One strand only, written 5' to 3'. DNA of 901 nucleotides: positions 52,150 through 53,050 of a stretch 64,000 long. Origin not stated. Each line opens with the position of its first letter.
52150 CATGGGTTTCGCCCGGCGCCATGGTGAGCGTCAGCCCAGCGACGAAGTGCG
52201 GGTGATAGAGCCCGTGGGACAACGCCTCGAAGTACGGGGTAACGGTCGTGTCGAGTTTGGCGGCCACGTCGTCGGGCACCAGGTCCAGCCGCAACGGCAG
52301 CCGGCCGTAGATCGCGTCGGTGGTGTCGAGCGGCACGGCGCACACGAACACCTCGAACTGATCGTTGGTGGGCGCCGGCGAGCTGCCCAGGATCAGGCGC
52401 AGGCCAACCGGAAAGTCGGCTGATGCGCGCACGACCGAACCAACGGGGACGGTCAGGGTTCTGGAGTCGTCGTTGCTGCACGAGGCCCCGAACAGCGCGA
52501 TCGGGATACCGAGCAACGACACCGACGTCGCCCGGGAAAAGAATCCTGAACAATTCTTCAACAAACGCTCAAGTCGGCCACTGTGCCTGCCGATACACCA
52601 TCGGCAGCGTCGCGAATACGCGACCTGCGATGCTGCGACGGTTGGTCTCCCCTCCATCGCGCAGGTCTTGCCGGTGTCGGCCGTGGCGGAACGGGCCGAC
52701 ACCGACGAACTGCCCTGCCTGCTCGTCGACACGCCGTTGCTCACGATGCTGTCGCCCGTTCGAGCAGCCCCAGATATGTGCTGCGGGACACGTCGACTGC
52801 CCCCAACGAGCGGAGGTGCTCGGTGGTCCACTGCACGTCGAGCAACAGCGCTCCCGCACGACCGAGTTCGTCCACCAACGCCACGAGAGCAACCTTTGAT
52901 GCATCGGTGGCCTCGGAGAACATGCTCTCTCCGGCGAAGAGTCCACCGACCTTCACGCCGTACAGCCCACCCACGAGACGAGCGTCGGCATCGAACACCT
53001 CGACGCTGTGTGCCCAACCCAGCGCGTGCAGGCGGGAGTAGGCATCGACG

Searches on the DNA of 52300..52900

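Call 45: search_rna_families(source=window, start=52300, end=52900, threshold=evalue, max_evalue=1)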
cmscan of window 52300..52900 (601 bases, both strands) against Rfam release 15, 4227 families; matches with E-value up to 1: 1.
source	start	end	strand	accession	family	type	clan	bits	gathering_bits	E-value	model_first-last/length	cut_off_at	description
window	52622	52713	+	RF02930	aspS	Cis-reg;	-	23.5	42.5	0.13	1-79/79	no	aspS RNA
